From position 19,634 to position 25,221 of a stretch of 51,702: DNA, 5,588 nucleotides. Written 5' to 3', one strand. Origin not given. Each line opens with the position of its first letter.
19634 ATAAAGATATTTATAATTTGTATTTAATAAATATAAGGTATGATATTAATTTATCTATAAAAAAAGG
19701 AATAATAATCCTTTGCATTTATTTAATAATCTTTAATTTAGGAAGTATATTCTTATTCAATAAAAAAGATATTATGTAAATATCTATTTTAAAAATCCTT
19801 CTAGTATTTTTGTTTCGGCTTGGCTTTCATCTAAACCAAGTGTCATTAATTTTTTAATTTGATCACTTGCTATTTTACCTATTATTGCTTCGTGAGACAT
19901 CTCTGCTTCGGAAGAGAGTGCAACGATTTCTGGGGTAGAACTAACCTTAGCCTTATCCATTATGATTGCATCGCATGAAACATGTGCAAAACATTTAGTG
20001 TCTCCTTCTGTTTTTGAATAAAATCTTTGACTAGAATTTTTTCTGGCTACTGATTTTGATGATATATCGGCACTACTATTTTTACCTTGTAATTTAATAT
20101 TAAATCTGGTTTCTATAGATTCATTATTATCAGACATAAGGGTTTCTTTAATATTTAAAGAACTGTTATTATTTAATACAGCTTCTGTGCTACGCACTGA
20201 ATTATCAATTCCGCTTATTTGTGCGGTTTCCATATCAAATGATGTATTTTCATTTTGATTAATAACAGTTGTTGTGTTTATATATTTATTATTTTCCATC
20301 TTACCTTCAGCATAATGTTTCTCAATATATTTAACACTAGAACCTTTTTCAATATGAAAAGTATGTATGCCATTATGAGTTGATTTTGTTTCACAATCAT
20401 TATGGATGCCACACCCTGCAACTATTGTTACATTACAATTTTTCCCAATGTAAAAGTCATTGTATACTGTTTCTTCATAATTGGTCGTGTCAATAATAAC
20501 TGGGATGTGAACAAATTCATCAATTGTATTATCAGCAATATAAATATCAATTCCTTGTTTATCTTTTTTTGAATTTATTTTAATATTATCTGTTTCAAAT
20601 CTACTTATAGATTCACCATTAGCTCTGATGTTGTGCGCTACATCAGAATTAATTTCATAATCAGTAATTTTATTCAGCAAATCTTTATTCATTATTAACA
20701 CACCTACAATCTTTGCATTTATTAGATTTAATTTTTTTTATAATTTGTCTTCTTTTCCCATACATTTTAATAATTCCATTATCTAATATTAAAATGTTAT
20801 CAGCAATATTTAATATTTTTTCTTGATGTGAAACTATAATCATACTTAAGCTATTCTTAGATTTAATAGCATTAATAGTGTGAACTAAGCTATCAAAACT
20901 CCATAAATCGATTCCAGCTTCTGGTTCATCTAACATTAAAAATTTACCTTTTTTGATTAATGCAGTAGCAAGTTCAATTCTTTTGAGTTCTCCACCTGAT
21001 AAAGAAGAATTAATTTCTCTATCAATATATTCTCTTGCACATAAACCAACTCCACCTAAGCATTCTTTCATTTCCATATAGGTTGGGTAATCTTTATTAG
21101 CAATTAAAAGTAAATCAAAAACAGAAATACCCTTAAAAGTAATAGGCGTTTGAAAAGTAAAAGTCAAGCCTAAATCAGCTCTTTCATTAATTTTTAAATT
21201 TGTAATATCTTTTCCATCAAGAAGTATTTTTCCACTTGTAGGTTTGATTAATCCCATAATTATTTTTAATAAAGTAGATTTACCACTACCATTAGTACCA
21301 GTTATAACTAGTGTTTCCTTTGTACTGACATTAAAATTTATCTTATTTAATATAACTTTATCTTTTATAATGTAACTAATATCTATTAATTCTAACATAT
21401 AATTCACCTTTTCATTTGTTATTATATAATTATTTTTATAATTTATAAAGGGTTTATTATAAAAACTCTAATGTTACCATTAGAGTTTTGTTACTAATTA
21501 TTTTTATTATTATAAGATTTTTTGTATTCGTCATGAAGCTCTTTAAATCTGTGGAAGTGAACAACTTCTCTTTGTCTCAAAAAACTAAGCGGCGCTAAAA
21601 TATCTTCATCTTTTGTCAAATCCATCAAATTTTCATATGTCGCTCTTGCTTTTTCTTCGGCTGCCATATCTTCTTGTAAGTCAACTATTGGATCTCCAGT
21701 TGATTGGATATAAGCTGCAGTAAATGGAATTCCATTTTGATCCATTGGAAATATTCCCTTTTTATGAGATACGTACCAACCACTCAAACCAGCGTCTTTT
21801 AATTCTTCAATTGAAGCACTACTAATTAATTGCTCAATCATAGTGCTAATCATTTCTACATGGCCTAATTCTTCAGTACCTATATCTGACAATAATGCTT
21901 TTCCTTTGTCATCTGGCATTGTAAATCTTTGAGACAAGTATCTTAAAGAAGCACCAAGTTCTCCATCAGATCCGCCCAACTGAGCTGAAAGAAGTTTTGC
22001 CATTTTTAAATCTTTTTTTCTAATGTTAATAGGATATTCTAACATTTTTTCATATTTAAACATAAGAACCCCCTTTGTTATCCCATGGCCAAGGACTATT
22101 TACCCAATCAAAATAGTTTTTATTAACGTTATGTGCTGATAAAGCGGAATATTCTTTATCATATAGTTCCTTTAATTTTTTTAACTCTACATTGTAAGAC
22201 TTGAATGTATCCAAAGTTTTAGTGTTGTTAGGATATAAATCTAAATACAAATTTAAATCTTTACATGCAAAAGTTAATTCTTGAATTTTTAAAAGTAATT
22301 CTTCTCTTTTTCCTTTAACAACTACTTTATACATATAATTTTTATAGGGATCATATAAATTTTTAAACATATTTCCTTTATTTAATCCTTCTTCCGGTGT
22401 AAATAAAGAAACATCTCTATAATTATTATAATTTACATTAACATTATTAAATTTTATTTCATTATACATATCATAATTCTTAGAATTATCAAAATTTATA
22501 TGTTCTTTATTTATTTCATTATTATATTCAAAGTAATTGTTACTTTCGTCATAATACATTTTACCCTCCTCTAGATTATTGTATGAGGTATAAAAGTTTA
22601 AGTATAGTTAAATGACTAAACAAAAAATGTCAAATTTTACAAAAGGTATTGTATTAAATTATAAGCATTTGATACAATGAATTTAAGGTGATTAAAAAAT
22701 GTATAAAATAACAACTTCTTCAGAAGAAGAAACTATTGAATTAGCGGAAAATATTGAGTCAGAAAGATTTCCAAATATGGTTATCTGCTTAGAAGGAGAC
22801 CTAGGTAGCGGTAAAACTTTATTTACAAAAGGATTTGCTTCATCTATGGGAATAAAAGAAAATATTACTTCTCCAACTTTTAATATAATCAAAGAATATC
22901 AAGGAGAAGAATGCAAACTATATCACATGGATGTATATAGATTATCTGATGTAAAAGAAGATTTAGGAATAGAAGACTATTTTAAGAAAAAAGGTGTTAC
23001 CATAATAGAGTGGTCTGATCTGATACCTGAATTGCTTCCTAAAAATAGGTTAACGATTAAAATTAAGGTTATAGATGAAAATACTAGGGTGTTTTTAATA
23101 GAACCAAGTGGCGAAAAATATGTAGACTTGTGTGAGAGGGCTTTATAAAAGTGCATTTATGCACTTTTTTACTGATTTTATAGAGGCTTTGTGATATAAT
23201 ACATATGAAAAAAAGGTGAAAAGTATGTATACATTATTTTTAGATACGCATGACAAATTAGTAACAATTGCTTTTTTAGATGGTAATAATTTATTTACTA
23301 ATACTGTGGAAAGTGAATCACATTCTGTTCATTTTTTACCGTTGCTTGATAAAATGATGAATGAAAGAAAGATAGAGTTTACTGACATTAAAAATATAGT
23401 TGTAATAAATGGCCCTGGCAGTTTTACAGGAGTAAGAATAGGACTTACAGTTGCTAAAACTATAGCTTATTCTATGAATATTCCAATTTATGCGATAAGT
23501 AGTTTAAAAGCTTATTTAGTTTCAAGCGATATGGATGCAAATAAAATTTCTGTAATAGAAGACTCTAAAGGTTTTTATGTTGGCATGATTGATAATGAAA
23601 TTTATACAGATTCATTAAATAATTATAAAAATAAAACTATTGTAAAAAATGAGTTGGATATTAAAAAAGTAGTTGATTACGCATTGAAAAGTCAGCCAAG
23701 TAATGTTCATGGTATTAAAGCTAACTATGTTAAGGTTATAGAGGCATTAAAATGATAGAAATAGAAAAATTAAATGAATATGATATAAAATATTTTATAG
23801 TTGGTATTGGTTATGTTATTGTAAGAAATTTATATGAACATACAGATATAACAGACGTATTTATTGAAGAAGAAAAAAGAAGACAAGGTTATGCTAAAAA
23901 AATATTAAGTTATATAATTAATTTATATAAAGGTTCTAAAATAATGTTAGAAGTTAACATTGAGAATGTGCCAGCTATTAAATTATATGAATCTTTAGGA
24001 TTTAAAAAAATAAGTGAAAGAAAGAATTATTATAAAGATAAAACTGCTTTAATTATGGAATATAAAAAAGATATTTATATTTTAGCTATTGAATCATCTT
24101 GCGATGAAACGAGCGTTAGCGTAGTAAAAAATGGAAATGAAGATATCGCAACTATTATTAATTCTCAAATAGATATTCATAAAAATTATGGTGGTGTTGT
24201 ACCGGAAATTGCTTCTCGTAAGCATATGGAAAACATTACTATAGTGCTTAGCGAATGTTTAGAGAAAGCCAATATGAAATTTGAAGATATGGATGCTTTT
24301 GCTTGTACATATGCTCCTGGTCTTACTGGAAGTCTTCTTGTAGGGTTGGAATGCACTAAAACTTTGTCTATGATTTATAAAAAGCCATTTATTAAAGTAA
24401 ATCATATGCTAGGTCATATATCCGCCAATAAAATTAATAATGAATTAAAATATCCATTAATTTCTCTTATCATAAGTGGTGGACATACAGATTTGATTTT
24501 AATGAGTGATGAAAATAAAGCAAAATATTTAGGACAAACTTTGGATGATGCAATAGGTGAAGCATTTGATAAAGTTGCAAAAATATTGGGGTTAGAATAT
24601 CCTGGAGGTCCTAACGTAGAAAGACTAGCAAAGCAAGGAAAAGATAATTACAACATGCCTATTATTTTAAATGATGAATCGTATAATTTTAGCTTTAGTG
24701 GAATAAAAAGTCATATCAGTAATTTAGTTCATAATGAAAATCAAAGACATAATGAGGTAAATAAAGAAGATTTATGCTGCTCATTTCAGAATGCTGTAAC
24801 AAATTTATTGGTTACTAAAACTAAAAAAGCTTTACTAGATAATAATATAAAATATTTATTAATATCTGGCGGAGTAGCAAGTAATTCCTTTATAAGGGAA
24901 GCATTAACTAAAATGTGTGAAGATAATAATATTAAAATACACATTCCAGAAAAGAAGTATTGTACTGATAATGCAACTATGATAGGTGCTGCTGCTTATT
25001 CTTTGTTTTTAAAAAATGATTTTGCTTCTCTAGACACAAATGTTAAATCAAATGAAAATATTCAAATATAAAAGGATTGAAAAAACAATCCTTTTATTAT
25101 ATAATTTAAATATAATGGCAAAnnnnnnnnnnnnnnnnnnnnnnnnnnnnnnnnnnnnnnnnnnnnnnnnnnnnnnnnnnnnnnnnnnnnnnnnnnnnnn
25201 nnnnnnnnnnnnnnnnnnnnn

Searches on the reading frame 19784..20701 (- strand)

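Call 31: search_protein_families(library=pfam, proteins=[window:19784-20701:-])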
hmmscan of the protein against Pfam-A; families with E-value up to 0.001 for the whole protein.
window:19784-20701:- (305 aa): 1 family
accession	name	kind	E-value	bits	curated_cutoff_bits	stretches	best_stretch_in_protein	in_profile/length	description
PF01458.23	SUFBD_core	-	1.3e-19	71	27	1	85-303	18-232/232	SUF system FeS cluster assembly, SufBD core domain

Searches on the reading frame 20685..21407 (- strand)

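Call 31: search_protein_families(library=pfam, proteins=[window:20685-21407:-])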
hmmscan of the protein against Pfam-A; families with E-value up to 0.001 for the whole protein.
window:20685-21407:- (240 aa): 7 families
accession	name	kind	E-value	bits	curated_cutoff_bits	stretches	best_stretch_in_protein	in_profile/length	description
PF00005.33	ABC_tran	-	3.4e-29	102.6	25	1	20-163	1-136/137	ABC transporter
PF13304.12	AAA_21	-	1.1e-09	39.3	27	1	133-199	235-303/304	AAA domain, putative AbiEii toxin, Type IV TA system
PF02463.25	SMC_N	-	4.1e-08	33.3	40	1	29-206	23-209/220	RecF/RecN/SMC N terminal domain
PF13555.12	AAA_29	-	1.7e-05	24.9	27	1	24-58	16-50/61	P-loop containing region of AAA domain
PF13175.12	AAA_15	-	5e-05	23.5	32.1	1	30-223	22-132/374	AAA ATPase domain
PF09818.15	ABC_ATPase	-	0.00015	21.3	23.2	0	172-229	209-268/283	P-loop domain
PF00437.27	T2SSE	-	0.00062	19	24.9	1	28-62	140-174/370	Type II/IV secretion system protein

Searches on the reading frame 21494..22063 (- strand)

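Call 31: search_protein_families(library=pfam, proteins=[window:21494-22063:-])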
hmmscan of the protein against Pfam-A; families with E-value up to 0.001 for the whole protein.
window:21494-22063:- (189 aa): 2 families
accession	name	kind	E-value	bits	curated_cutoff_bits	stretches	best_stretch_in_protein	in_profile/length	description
PF05067.18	Mn_catalase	-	1e-53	182.6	27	1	1-175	1-189/284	Manganese containing catalase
PF03232.19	COQ7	-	0.00048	20.2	23.5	0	34-79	13-59/169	Ubiquinone biosynthesis protein COQ7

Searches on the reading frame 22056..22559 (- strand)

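Call 31: search_protein_families(library=pfam, proteins=[window:22056-22559:-])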
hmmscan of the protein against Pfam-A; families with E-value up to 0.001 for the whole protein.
window:22056-22559:- (167 aa): 2 families
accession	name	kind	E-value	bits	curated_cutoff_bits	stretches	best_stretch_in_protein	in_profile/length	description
PF12652.12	CotJB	-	4.8e-22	78.4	29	1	87-160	2-76/76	CotJB protein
PF11007.13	CotJA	-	0.00033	20.9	25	1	51-72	14-35/35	Spore coat associated protein JA (CotJA)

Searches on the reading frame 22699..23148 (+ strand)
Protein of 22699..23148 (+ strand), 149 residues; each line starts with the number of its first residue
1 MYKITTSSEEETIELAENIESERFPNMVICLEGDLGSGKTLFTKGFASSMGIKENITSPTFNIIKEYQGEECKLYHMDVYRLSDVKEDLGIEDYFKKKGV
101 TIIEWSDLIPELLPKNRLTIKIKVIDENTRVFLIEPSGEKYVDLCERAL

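Call 31: search_protein_families(library=pfam, proteins=[window:22699-23148:+])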
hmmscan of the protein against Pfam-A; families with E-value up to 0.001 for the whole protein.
window:22699-23148:+ (149 aa): 1 family
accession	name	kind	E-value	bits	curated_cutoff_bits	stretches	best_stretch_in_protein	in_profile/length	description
PF02367.23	TsaE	-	3.7e-39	134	26.6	1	7-130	2-126/128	Threonylcarbamoyl adenosine biosynthesis protein TsaE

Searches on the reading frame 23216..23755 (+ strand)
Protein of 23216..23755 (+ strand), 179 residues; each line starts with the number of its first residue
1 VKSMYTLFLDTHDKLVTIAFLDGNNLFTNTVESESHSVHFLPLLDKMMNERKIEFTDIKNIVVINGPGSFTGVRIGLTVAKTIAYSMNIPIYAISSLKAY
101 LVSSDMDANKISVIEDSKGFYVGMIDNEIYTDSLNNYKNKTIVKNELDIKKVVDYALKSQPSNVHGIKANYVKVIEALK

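Call 31: search_protein_families(library=pfam, proteins=[window:23216-23755:+])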
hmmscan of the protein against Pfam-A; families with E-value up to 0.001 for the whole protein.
window:23216-23755:+ (179 aa): 1 family
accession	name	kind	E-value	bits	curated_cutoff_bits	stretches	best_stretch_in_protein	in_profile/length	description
PF00814.31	TsaD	-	5.8e-22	79.1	24.8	1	33-110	26-103/264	tRNA N6-adenosine threonylcarbamoyltransferase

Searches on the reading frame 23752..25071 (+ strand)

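Call 31: search_protein_families(library=pfam, proteins=[window:23752-25071:+])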
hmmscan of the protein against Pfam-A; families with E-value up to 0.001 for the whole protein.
window:23752-25071:+ (439 aa): 8 families
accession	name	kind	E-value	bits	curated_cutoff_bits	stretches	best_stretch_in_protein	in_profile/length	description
PF00814.31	TsaD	-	5.8e-92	308.6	24.8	1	132-412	3-263/264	tRNA N6-adenosine threonylcarbamoyltransferase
PF00583.31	Acetyltransf_1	-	4.7e-10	40.2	20.7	1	19-84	45-116/116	Acetyltransferase (GNAT) family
PF13508.13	Acetyltransf_7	-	1.4e-09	38.7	27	1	17-86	7-84/84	Acetyltransferase (GNAT) domain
PF22521.2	HypF_C_2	-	1.9e-09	38.1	27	1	268-408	96-236/241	Carbamoyltransferase, Kae1-like Domain, second subdomain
PF08445.16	FR47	-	6.5e-08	32.9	22.1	1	31-90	22-83/86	FR47-like protein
PF13673.13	Acetyltransf_10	-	3.3e-07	30.8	23.6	1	26-90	47-113/128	Acetyltransferase (GNAT) domain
PF13420.13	Acetyltransf_4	-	1.8e-06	28.5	24.3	1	16-97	60-147/155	Acetyltransferase (GNAT) domain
PF02543.21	Carbam_trans_N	-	0.00037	20.5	24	1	321-414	254-345/346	Carbamoyltransferase N-terminus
